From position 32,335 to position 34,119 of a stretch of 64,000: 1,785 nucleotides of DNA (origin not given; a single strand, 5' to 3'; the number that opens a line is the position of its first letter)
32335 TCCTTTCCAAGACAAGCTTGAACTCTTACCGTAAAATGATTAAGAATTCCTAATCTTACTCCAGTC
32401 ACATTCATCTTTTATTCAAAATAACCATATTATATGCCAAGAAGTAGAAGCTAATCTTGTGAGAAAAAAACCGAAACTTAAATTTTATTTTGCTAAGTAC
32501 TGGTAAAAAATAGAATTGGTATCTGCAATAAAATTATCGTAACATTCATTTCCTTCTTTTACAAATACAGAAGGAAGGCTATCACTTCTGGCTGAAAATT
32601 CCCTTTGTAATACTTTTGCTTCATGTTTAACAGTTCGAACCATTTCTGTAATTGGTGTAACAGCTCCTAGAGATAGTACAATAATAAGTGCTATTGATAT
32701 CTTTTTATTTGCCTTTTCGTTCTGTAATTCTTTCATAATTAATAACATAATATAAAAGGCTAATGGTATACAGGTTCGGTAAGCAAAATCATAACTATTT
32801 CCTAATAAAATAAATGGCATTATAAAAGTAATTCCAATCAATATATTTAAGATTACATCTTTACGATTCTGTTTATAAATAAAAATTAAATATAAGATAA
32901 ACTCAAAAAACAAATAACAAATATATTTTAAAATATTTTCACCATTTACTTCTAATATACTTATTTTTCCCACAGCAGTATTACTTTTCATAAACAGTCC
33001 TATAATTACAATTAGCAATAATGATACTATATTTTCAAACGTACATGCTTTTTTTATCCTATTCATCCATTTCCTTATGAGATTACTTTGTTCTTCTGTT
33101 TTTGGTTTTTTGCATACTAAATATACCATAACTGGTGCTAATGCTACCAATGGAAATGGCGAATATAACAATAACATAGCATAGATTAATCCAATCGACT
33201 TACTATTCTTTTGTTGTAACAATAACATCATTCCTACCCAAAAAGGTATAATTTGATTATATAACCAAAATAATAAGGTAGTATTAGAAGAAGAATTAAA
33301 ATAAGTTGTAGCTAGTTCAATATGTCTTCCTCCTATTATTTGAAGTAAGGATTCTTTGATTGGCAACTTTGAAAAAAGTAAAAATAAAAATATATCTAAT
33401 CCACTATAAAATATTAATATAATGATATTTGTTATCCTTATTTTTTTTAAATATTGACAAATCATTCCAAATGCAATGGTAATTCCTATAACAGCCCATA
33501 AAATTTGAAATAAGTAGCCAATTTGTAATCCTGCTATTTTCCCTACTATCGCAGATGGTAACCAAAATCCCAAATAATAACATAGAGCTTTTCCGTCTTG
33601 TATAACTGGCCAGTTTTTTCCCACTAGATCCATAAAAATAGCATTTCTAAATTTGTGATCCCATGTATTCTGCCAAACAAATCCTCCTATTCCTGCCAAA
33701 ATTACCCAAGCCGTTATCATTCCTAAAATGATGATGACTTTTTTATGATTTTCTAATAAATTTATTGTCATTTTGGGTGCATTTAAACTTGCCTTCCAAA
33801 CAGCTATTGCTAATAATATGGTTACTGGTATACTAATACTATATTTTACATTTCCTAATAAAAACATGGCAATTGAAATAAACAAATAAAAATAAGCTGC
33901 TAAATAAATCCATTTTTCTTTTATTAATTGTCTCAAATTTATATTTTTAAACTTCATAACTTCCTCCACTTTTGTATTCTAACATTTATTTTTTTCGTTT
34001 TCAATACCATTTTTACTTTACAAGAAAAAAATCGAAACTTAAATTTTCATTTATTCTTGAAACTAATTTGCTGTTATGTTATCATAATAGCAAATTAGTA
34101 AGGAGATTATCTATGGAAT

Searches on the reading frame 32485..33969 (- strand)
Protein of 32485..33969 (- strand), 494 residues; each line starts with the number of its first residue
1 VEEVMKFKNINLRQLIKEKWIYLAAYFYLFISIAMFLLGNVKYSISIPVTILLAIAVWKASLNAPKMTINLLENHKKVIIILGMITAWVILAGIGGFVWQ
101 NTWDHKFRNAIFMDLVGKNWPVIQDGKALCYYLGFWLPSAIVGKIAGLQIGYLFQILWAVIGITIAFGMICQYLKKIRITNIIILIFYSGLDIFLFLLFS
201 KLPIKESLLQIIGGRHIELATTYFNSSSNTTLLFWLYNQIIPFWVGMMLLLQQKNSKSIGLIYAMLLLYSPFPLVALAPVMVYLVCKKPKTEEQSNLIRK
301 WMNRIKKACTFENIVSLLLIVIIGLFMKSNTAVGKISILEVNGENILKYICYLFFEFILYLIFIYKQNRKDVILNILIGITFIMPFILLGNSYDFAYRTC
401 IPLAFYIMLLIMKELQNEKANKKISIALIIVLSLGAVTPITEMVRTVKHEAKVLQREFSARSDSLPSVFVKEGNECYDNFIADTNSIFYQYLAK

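Call 55: find_homologous_proteins(query=window:32485-33969:-, max_evalue=1e-20)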
Query window:32485-33969:- (494 aa): 110 proteins with E <= 1e-20 among 8000 candidates.
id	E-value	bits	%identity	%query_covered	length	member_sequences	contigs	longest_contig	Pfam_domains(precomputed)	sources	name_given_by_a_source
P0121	0.0e+0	1067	100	99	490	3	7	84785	-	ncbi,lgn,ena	-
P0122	3.2e-288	975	90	99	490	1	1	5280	-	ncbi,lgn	-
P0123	1.2e-238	811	75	99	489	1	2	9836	-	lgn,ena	-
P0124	2.8e-238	810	74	96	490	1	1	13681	-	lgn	-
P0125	1.3e-233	795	72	99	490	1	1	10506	-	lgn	-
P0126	7.5e-233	792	74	99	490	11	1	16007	-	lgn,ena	-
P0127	2.0e-222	758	68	97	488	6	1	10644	-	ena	-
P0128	1.4e-217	742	68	98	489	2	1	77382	-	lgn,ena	-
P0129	1.2e-214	732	66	100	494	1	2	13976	-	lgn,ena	-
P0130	1.1e-207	709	66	99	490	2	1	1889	-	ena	-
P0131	3.3e-199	681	61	99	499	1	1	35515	-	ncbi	-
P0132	6.7e-199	680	62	98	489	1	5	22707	-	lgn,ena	-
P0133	5.6e-197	674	64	99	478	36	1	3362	-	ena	-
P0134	1.1e-194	666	62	99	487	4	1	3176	-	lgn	-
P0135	6.2e-190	651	60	98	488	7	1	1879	-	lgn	-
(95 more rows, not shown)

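Call 56: find_encoding_contigs(protein=P0122, flank=10000, max_places=3)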
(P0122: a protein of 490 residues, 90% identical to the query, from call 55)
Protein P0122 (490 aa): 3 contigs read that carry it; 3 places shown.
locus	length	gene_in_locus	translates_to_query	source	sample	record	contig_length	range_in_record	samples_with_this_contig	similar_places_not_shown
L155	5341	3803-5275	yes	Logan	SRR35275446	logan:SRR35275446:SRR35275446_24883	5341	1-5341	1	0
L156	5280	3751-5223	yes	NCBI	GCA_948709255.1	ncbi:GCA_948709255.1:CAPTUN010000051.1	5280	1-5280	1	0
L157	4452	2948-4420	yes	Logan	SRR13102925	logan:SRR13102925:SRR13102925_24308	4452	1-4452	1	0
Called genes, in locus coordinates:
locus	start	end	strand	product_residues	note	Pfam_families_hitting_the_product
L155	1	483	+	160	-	?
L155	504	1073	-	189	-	PF12710:HAD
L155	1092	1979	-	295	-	PF01040:UbiA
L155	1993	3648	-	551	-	PF19558:DUF6080 (weak)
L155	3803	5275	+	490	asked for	-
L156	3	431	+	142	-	?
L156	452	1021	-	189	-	PF12710:HAD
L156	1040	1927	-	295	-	PF01040:UbiA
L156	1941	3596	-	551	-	PF19558:DUF6080 (weak)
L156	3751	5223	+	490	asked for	-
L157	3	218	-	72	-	?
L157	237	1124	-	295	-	PF01040:UbiA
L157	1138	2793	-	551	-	PF19558:DUF6080 (weak)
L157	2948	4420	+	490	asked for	-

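Call 77: find_encoding_contigs(protein=P0126, flank=10000, max_places=2)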
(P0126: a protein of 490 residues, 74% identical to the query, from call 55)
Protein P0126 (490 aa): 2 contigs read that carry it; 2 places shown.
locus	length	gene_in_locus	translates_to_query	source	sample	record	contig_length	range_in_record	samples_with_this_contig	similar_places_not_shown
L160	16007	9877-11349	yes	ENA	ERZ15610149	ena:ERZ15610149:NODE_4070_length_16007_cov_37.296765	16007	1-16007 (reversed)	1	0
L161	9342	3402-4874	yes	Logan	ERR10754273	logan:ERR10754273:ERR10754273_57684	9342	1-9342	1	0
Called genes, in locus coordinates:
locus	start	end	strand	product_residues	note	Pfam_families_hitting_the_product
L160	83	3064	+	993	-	PF01520:Amidase_3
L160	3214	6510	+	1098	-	-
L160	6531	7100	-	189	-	PF12710:HAD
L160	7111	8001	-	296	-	PF01040:UbiA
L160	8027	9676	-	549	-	-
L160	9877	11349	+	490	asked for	-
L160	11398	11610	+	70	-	-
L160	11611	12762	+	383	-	PF13692:Glyco_trans_1_4, PF00534:Glycos_transf_1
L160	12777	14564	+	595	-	PF19484:DUF6020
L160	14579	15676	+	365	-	PF04230:PS_pyruv_trans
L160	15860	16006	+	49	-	?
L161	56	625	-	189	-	PF12710:HAD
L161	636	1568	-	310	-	PF01040:UbiA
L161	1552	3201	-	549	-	-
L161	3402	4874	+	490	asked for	-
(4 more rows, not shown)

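Call 78: find_encoding_contigs(protein=P0124, flank=10000, max_places=2)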
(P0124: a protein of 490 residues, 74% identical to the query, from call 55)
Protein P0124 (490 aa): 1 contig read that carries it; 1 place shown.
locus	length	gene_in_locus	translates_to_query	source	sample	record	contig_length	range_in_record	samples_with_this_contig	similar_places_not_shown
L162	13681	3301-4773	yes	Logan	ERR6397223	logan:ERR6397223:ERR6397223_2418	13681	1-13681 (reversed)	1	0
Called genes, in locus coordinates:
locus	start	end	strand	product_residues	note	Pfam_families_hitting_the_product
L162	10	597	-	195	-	PF12710:HAD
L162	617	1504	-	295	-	PF01040:UbiA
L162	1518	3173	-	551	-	PF19558:DUF6080 (weak)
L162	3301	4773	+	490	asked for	-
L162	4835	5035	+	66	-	-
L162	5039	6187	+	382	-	PF13692:Glyco_trans_1_4, PF00534:Glycos_transf_1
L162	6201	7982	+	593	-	PF19484:DUF6020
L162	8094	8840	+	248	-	PF13555:AAA_29 (faint), PF00005:ABC_tran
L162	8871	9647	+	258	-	PF01061:ABC2_membrane, PF12679:ABC2_membrane_2 (weak)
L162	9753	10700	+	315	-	PF13793:Pribosyltran_N, PF00156:Pribosyltran, PF14572:Pribosyl_synth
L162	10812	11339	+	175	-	PF04138:GtrA_DPMS_TM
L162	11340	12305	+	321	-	PF13641:Glyco_tranf_2_3 (weak), PF00535:Glycos_transf_2, PF10111:Glyco_tranf_2_2 (weak)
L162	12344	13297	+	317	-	-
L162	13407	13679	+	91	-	?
